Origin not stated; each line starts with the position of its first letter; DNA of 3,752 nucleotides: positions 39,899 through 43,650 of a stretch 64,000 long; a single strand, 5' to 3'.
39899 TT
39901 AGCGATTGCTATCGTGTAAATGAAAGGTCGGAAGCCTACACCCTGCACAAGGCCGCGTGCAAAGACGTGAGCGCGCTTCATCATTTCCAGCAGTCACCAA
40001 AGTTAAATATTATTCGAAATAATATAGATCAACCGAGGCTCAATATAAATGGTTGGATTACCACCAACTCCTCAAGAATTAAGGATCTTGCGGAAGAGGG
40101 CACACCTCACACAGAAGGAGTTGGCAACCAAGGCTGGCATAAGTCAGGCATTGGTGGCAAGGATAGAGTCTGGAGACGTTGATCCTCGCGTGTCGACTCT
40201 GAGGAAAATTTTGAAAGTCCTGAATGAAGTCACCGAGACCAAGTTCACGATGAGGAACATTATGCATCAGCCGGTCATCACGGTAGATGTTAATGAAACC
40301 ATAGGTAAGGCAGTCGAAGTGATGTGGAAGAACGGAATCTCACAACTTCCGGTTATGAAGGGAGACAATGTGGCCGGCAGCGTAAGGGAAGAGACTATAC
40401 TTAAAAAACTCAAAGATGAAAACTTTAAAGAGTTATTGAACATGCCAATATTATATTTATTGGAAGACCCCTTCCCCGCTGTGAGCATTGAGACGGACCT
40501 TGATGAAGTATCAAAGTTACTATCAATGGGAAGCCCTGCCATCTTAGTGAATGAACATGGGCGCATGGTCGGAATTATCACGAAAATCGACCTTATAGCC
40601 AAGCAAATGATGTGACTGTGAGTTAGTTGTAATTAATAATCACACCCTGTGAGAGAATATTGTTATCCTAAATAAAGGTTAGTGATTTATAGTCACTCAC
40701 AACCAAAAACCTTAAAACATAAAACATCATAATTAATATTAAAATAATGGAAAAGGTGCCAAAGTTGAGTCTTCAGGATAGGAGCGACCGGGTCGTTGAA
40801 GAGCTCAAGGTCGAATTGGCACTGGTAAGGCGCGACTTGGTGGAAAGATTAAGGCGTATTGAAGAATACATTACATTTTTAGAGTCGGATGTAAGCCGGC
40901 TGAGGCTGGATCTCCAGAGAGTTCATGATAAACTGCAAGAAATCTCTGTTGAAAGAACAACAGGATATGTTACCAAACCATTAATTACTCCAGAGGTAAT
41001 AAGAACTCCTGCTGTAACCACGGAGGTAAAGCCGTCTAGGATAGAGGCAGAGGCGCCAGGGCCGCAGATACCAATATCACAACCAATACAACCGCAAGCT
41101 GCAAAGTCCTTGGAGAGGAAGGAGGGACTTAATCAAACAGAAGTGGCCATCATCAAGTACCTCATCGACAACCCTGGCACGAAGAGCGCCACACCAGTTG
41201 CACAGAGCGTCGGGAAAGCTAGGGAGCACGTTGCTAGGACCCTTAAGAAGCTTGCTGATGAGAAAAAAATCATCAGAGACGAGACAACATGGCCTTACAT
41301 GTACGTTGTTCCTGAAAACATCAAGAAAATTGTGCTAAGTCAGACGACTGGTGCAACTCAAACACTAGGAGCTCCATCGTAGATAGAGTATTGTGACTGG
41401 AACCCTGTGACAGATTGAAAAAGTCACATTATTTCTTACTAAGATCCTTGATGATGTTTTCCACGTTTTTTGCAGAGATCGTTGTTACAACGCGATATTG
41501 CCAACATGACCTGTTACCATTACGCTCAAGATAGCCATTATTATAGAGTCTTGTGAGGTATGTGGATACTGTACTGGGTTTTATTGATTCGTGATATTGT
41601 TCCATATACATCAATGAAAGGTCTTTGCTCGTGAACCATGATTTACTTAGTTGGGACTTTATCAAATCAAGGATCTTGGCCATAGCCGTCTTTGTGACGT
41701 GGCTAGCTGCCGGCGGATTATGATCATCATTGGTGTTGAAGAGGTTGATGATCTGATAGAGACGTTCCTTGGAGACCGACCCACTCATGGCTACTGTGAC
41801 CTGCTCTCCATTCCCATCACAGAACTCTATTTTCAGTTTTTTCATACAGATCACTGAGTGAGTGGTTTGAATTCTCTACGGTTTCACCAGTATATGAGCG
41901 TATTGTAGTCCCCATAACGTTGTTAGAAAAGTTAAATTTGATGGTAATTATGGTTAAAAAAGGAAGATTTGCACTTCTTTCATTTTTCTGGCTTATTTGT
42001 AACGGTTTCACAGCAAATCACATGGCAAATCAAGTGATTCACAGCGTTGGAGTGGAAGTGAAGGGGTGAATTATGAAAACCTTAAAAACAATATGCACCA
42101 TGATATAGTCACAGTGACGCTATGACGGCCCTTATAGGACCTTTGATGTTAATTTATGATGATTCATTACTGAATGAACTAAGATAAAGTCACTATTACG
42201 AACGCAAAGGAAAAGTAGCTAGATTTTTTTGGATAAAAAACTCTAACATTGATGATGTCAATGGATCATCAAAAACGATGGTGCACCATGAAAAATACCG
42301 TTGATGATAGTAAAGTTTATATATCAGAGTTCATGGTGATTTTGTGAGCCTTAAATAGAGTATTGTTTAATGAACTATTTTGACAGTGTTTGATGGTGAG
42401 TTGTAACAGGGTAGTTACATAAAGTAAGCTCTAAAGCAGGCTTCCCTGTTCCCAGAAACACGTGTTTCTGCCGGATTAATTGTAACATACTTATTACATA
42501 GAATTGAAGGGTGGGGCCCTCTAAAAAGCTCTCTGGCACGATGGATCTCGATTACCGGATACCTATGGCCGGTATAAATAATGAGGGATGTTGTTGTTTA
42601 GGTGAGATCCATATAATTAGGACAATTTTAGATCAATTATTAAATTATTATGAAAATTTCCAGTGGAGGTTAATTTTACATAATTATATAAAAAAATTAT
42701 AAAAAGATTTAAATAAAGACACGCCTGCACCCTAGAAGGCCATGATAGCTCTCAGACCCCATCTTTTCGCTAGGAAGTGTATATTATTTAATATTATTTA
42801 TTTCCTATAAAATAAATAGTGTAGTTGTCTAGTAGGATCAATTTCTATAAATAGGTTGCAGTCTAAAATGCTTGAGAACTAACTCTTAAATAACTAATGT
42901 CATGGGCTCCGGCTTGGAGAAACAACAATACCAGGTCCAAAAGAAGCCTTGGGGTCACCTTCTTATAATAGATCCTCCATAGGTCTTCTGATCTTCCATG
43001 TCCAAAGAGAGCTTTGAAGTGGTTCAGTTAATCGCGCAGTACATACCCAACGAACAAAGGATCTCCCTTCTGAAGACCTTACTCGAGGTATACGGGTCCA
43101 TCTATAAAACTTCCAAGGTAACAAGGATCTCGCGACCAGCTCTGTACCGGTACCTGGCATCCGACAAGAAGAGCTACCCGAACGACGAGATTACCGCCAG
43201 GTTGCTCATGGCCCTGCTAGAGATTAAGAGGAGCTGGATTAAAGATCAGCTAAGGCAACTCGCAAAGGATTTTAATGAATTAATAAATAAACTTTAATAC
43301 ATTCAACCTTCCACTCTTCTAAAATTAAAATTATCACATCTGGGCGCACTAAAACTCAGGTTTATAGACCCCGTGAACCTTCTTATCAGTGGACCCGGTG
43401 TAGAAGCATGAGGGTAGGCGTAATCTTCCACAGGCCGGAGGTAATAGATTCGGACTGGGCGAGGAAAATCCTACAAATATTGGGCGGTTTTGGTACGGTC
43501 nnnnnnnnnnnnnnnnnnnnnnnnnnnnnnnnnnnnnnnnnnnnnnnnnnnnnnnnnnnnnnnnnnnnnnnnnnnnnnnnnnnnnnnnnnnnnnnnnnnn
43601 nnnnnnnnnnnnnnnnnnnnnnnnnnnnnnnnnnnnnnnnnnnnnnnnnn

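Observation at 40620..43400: AT-rich 2.8-kb island with three small winged-helix proteins and a 1.1-kb ORF-free stretch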

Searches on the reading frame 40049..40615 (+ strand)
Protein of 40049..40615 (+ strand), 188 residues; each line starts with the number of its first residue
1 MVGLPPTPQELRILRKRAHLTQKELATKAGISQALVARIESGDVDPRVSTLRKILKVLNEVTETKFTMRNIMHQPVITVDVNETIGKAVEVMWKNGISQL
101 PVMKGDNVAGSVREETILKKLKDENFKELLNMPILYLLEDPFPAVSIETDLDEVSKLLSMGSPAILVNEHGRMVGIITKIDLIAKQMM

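Call 7: search_protein_families(library=pfam, proteins=[window:40049-40615:+], max_evalue=1)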
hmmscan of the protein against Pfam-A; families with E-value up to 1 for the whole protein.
window:40049-40615:+ (188 aa): 15 families
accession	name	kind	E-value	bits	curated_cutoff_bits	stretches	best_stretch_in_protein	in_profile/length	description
PF00571.33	CBS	-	3.9e-17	62.8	24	2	69-122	2-56/57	CBS domain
PF01381.28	HTH_3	-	6.7e-15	55.3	23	1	11-64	1-53/55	Helix-turn-helix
PF13560.12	HTH_31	-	3.9e-11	43.5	27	1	9-59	4-55/64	Helix-turn-helix domain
PF13443.12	HTH_26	-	6.3e-06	26.8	22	1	11-59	2-51/63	Cro/C1-type HTH DNA-binding domain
PF13412.12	HTH_24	-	0.00011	22.2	21.9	1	11-38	9-36/48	Winged helix-turn-helix DNA-binding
PF12844.13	HTH_19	-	0.00013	22.3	30.2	1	11-63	4-56/64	Helix-turn-helix domain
PF13413.12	HTH_25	-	0.0047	17.2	24.6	1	11-45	2-36/62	Helix-turn-helix domain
PF15731.11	MqsA_antitoxin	-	0.0091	16.6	30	1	8-60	71-122/131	Antitoxin component of bacterial toxin-antitoxin system, MqsA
PF01047.28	MarR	-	0.019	15.3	24.6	1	11-39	9-37/59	MarR family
PF04545.22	Sigma70_r4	-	0.02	14.8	24.1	1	4-41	5-42/50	Sigma-70, region 4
PF13744.12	HTH_37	-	0.023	15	27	1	14-58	26-68/80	Helix-turn-helix domain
PF14562.12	Endonuc_BglI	-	0.078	12.7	25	1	50-159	113-213/286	Restriction endonuclease BglI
PF13404.12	HTH_AsnC-type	-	0.095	13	27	1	11-38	9-36/42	AsnC-type helix-turn-helix domain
PF22495.2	HTH_92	-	0.24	11.2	27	1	13-43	2-32/45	RsaL-like HTH domain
PF08279.18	HTH_11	-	0.5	10.7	25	0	11-35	6-31/55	HTH domain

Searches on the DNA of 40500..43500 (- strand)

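Call 8: search_rna_families(source=window, start=40500, end=43500, threshold=evalue, max_evalue=10, show_alignments=3)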
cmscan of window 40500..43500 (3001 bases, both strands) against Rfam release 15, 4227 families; matches with E-value up to 10: 2.
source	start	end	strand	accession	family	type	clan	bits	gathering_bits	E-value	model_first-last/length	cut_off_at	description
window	41817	41936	-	RF01873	PISRT1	Gene; lncRNA;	-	22.1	70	8.5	1-107/107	no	Polled intersex syndrome regulated transcript 1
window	40636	40730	-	RF01174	snoU43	Gene; snRNA; snoRNA; CD-box;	-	20.7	45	6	1-79/79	no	Small nucleolar RNA U43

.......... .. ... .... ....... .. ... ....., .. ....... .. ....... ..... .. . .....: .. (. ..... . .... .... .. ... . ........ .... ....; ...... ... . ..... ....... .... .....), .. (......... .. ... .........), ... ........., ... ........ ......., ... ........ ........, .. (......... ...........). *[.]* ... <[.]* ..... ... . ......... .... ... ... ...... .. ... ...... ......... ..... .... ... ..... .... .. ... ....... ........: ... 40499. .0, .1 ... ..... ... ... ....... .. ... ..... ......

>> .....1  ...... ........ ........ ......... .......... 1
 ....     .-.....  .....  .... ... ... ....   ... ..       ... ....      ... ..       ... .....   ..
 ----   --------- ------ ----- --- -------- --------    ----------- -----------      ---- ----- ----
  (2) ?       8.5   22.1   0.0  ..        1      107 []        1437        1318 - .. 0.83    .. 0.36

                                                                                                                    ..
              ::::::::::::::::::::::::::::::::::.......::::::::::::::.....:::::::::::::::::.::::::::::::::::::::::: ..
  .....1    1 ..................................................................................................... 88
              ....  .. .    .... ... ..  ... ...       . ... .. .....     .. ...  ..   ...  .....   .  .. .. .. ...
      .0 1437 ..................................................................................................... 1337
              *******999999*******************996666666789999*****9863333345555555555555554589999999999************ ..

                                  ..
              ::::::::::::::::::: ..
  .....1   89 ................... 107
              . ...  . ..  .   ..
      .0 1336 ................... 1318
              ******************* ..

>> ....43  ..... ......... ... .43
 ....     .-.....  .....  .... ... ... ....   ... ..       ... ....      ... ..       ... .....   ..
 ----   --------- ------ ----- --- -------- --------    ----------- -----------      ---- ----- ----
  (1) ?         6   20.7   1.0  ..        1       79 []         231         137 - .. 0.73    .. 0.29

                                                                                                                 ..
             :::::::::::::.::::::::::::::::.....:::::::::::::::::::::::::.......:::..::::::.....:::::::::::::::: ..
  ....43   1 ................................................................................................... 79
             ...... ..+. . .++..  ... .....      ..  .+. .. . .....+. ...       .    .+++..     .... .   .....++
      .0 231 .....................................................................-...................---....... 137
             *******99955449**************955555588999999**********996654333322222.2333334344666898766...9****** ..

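Call 83: search_rna_families(sources=[L009, L011, L013, L026, L031], threshold=gathering)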
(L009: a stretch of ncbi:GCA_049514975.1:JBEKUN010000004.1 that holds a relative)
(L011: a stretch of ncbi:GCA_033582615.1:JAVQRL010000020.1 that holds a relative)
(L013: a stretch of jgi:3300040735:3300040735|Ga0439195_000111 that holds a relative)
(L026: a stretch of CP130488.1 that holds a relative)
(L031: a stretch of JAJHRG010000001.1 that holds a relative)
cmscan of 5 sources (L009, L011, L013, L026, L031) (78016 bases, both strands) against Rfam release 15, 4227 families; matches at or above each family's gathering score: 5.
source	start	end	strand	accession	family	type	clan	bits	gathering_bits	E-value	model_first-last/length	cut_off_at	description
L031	1327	4411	+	RF02540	LSU_rRNA_archaea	Gene; rRNA;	CL00112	2902.1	50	0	1-2987/2987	no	Archaeal large subunit ribosomal RNA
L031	1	1147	+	RF01959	SSU_rRNA_archaea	Gene; rRNA;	CL00111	1086.1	50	0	370-1478/1478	5'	Archaeal small subunit ribosomal RNA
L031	4537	4841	+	RF00373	RNaseP_arch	Gene; ribozyme;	CL00002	230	84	2.3e-67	1-288/288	no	Archaeal RNase P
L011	3392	3481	+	RF00005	tRNA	Gene; tRNA;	CL00001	53.6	29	1.2e-08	1-71/71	no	tRNA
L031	8728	8816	+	RF00005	tRNA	Gene; tRNA;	CL00001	52.1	29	3.2e-08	1-71/71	no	tRNA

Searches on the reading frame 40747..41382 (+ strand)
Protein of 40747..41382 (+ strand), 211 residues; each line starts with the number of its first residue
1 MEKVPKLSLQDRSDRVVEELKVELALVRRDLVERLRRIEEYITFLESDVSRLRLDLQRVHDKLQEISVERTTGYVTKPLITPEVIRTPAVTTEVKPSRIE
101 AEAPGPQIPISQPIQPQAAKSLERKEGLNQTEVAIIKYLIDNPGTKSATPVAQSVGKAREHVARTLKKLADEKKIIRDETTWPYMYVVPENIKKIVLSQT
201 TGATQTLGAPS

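Call 7: search_protein_families(library=pfam, proteins=[window:40747-41382:+], max_evalue=1)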
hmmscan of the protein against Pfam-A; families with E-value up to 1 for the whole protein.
window:40747-41382:+ (211 aa): 10 families
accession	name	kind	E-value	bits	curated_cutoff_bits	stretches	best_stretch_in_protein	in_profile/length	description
PF01765.24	RRF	-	0.0018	18.6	29.7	1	14-63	99-148/164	Ribosome recycling factor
PF01978.25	TrmB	-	0.0019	18.4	25.6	1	123-187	2-63/68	Sugar-specific transcriptional regulator TrmB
PF13412.12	HTH_24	-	0.0075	16.3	21.9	1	128-174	1-46/48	Winged helix-turn-helix DNA-binding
PF13545.12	HTH_Crp_2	-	0.025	15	27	1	152-176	29-53/70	Crp-like helix-turn-helix domain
PF00486.34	Trans_reg_C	-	0.052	14.1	26.2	0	28-75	27-76/77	Transcriptional regulatory protein, C terminal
PF09548.15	Spore_III_AB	-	0.082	13.4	32.5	0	117-174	91-148/170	Stage III sporulation protein AB (spore_III_AB)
PF15615.11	TerB_C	-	0.15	12.7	26.3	1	36-142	11-92/148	TerB-C domain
PF22470.1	Histone_HNS_N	-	0.29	11.5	24.5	0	14-48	34-68/79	H-NS histone-like proteins, N-terminal domain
PF25212.1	HVO_A0114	-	0.3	11.4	27.6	1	128-178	20-69/84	HVO_A0114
PF24270.1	HTH_Cmi2_C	-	0.33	11.7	27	1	144-182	87-125/125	Cmi2, C-terminal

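Call 55: search_protein_families(library=ncbifam, proteins=[window:40747-41382:+], max_evalue=0.1)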
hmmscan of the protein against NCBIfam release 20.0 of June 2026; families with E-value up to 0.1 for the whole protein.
window:40747-41382:+ (211 aa): 5 families
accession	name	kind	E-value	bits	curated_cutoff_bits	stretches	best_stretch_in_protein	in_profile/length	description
TIGR01884.1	cas_HTH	subfamily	4.5e-05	22.9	60.2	1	112-179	124-189/202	CRISPR-associated CARF protein Csa3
NF053606.1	Sta1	subfamily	0.00091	19.3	80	1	127-179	17-68/100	Sta1 family transcriptional regulator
NF040939.2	trans_reg_lrs14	equivalog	0.0051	16.8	90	1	122-180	13-71/103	Lrs14 family HTH-type transcriptional regulator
NF047362.1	CT392_fam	equivalog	0.042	12.7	160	0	16-72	149-202/383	CT392 family protein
NF045622.1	Npun_F5560_fam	hypoth_equivalog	0.059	13.4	125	0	8-64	86-142/156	Npun_F5560 family protein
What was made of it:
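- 40747..41382 (+): p211: an N-terminal helical (probable coiled-coil) region, a Pro-rich linker and a C-terminal winged helix. It is convergent with p138. Weak Pfam and NCBIfam hits to TrmB, HTH_24, Csa3-HTH and Lrs14 (calls 7, 55).
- The block holds only small HTH genes with no curated family match (calls 7, 55).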

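Call 79: find_homologous_proteins(query=window:40747-41382:+, max_evalue=0.001)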
Query window:40747-41382:+ (211 aa): 90 proteins with E <= 0.001 among 524 candidates.
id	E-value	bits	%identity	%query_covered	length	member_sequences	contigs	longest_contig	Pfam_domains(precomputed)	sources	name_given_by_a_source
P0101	2.5e-122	424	100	97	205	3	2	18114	-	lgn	-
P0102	5.3e-117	406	92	100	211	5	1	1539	-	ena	-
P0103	8.1e-108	377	89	94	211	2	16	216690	-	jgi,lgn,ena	jgi:predicted transcriptional regulator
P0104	3.0e-98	345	83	100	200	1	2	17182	-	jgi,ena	-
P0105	4.3e-96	338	82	96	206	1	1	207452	-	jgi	jgi:hypothetical protein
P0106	1.4e-93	330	79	94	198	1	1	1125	-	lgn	-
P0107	7.4e-92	324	76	94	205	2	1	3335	-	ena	-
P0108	9.8e-92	324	75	97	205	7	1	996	-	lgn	-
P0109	2.9e-91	323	75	97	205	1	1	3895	-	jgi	jgi:predicted transcriptional regulator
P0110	1.2e-89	317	77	94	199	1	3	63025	-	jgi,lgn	jgi:predicted transcriptional regulator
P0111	7.1e-74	266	69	95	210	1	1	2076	-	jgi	jgi:predicted transcriptional regulator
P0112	1.7e-70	255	65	93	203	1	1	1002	-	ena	-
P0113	2.9e-70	254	67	91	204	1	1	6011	-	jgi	jgi:predicted transcriptional regulator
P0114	5.8e-70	253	65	91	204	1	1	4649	-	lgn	-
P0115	7.7e-69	249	58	98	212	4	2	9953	-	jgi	jgi:predicted transcriptional regulator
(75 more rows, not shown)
